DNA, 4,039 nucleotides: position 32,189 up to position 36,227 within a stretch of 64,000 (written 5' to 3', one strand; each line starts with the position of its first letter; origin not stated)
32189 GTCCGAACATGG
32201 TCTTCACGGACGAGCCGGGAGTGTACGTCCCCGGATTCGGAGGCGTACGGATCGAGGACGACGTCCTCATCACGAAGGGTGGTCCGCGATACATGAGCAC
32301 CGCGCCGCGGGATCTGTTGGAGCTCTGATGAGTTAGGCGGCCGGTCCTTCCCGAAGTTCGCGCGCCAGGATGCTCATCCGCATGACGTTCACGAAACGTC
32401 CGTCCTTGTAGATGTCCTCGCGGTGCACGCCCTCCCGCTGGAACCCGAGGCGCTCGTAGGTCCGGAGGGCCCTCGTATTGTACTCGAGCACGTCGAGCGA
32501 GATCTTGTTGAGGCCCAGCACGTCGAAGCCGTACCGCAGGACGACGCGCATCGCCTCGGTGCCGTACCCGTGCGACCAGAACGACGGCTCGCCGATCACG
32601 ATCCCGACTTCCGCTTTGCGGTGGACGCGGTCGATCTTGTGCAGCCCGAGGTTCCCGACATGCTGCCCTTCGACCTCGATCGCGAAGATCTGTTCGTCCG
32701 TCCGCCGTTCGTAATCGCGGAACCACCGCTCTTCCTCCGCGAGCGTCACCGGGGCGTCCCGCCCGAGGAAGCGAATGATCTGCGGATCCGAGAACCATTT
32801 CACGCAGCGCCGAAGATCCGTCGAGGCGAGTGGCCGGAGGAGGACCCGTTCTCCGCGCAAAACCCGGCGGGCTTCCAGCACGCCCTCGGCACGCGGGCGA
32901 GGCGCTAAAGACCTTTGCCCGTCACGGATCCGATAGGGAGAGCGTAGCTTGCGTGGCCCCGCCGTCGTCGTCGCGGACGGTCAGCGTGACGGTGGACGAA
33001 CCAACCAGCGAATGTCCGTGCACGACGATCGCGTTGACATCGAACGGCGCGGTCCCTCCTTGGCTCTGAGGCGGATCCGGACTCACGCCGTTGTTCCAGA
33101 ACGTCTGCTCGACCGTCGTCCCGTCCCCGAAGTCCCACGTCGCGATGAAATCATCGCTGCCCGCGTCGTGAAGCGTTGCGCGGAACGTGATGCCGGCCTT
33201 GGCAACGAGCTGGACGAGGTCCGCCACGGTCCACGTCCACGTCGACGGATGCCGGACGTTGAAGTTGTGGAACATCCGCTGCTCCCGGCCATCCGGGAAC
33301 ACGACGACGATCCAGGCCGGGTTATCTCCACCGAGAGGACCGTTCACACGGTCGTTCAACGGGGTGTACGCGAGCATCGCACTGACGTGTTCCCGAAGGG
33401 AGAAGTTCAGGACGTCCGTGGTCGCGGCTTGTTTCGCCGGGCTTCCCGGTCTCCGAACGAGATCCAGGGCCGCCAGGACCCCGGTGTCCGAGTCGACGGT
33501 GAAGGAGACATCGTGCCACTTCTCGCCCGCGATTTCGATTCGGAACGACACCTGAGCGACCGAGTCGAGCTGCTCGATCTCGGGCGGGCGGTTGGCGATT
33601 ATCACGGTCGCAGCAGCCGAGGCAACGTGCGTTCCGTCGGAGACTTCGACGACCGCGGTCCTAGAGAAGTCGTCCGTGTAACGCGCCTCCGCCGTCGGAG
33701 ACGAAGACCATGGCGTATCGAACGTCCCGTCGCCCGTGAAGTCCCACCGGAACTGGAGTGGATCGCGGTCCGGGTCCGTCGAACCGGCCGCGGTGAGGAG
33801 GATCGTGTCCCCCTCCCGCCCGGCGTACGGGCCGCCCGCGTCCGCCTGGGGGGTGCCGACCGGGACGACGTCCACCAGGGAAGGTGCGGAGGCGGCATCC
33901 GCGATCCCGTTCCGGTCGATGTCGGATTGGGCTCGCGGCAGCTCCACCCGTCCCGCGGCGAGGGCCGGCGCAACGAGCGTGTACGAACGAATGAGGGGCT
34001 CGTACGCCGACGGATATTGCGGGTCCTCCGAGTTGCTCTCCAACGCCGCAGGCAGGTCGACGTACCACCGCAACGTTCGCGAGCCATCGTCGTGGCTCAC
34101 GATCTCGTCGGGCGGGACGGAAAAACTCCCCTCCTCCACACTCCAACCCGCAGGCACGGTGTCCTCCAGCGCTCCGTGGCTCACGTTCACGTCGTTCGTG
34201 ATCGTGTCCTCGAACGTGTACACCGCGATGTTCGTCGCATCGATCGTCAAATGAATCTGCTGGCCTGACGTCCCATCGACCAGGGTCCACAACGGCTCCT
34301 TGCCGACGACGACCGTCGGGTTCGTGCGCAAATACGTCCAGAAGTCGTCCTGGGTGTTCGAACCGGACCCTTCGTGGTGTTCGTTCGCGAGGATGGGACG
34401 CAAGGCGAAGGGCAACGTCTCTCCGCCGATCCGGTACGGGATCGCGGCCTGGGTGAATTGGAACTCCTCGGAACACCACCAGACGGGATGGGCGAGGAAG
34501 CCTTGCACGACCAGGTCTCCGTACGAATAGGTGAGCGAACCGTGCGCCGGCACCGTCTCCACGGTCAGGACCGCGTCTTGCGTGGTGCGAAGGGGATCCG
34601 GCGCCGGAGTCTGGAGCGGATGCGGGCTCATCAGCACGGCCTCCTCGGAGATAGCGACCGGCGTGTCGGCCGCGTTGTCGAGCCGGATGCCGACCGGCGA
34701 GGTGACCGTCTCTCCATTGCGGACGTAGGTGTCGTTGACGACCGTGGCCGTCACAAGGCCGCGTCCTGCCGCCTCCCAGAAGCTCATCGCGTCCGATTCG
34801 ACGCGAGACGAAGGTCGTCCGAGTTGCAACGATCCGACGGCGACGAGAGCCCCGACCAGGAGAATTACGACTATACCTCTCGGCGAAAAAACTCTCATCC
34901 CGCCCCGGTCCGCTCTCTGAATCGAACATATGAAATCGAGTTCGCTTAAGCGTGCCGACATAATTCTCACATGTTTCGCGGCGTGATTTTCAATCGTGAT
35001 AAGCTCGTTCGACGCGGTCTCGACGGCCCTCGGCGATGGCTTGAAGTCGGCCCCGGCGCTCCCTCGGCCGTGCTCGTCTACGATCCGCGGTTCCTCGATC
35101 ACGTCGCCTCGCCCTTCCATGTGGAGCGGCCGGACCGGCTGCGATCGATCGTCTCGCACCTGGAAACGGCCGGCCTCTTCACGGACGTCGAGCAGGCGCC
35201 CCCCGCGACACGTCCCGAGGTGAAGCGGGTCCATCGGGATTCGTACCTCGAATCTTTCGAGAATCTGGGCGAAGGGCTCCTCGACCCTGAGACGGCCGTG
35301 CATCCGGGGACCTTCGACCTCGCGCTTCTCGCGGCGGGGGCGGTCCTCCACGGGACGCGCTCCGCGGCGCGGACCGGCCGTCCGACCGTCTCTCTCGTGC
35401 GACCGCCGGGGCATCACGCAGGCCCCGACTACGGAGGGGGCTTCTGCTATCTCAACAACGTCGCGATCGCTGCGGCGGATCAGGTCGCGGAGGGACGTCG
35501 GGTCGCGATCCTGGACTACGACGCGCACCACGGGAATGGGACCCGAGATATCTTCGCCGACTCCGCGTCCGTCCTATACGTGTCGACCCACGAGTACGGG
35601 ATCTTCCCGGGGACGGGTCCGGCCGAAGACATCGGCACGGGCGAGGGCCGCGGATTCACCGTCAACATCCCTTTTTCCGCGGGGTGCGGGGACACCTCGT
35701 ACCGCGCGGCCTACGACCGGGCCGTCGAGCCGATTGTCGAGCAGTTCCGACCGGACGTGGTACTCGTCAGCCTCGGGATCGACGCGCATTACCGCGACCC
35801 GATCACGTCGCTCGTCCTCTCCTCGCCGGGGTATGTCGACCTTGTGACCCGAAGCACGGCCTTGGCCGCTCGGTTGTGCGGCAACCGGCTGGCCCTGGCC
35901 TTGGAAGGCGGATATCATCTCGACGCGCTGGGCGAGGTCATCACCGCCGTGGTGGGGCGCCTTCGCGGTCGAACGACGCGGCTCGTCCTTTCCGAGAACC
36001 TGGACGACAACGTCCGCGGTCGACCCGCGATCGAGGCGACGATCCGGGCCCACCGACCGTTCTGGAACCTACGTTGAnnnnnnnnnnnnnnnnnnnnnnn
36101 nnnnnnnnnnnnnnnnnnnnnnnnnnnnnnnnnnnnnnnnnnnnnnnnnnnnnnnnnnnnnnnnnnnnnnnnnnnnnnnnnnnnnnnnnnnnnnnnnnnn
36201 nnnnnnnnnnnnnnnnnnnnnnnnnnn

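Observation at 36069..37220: CBS-domain protein fused to a RaiA/HPF-like ribosome-hibernation fold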

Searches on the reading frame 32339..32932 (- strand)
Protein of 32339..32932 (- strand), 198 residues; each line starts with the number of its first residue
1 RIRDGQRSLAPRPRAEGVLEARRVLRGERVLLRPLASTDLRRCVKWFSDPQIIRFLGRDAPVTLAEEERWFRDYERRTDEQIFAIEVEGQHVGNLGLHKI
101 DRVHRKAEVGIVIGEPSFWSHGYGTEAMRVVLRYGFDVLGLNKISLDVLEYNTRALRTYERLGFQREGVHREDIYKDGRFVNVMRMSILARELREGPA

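Call 65: search_protein_families(library=ncbifam, proteins=[window:32339-32932:-], max_evalue=0.00001)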
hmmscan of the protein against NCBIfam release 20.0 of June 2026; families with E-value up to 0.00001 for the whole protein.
window:32339-32932:- (198 aa): 12 families
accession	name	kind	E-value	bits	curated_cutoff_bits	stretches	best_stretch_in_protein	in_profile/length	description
TIGR03585.1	PseH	equivalog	1.6e-24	86.8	93.1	1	32-186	3-155/156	UDP-4-amino-4,6-dideoxy-N-acetyl-beta-L-altrosamine N-acetyltransferase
NF011709.0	PRK15130.1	equivalog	5.8e-24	84.9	218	1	29-191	6-167/186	spermidine N1-acetyltransferase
NF000225.3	AAC_6p_Strep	exception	9.6e-12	45.1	250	1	25-193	2-155/156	aminoglycoside 6'-N-acetyltransferase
NF033151.0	AAC_6p_A10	exception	1.6e-10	41.2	400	1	109-166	97-154/178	AAC(6')-I family aminoglycoside 6'-N-acetyltransferase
NF000016.1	AAC_6p_Im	exception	2.2e-10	40.9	350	1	25-166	2-154/178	aminoglycoside N-acetyltransferase AAC(6')-Im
NF033693.0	AAC_6p_Ie_fam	exception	3.3e-09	37.1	340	1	28-166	6-155/179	AAC(6')-Ie family aminoglycoside N-acetyltransferase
NF000507.1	AAC_6p_Ie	exception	5.1e-09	36.4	450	1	30-166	8-155/201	aminoglycoside N-acetyltransferase AAC(6')-Ie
NF000431.1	AAC_6p_Ian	exception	1.7e-07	31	400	1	90-178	67-165/190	aminoglycoside N-acetyltransferase AAC(6')-Ian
NF012165.0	AAC_6p_set_A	equivalog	1.4e-06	28.1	280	0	113-169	96-152/177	aminoglycoside 6'-N-acetyltransferase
TIGR01575.1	rimI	equivalog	4.3e-06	26.9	86.4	1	82-177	33-124/132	ribosomal protein S18-alanine N-acetyltransferase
NF007527.0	PRK10140.1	equivalog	8.6e-06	25.7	236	0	80-187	52-159/162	N-acetyltransferase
TIGR04431.1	N6_acetyl_AAC6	equivalog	8.9e-06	25.4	260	0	113-169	103-159/184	AacA4 family aminoglycoside N(6')-acetyltransferase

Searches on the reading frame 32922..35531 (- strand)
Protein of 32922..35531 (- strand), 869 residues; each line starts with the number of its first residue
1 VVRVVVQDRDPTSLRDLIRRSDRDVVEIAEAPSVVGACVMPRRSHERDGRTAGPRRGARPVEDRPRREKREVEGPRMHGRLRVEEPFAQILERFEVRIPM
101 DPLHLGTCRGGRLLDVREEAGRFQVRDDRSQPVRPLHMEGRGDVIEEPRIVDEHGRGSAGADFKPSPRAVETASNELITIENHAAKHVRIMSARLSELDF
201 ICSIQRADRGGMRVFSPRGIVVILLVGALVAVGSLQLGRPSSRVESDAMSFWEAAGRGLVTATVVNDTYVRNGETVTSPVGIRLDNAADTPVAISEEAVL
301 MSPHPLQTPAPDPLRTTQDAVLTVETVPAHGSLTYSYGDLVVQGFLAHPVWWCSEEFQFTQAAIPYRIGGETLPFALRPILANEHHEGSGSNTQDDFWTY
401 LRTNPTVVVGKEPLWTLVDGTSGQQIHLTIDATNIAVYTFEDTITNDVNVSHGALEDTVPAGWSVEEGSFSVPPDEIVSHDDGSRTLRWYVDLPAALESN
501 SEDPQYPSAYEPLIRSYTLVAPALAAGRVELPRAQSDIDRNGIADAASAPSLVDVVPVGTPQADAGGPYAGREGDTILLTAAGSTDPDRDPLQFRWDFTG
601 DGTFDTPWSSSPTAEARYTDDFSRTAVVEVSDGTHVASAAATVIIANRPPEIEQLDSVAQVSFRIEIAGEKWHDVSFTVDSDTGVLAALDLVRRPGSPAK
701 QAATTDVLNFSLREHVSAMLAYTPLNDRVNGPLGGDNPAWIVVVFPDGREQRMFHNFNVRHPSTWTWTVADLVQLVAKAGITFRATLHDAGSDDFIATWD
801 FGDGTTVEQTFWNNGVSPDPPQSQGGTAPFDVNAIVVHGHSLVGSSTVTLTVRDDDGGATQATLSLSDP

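Call 29: search_protein_families(library=pfam, proteins=[window:32922-35531:-], max_evalue=0.001)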
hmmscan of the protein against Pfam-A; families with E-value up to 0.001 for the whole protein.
window:32922-35531:- (869 aa): 2 families
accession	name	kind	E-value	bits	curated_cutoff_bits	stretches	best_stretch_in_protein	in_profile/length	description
PF18911.6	PKD_4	-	1.5e-11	44.6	27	1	560-642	3-80/85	PKD domain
PF00801.26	PKD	-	2.3e-07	31.1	23.5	0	779-863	15-76/80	PKD domain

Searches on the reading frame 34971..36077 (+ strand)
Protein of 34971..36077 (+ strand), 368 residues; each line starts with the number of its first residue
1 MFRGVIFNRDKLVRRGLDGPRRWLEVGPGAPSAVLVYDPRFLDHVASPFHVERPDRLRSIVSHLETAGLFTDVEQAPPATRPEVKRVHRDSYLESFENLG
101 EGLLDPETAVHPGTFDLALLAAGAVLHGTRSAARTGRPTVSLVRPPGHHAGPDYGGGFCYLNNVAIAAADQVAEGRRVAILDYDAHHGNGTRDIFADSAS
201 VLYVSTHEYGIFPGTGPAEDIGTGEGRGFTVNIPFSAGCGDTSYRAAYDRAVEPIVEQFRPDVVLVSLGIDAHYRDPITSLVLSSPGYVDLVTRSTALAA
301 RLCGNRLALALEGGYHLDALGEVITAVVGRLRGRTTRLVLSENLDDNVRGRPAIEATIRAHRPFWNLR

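Call 29: search_protein_families(library=pfam, proteins=[window:34971-36077:+], max_evalue=0.001)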
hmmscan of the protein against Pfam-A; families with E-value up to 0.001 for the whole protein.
window:34971-36077:+ (368 aa): 1 family
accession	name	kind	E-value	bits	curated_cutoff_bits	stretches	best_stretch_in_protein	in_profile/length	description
PF00850.24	Hist_deacetyl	-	2.9e-81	273.5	27.9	1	50-329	1-296/298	Histone deacetylase domain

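Call 65: search_protein_families(library=ncbifam, proteins=[window:34971-36077:+], max_evalue=0.00001)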
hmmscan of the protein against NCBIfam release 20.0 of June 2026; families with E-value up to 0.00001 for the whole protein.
window:34971-36077:+ (368 aa): 0 families
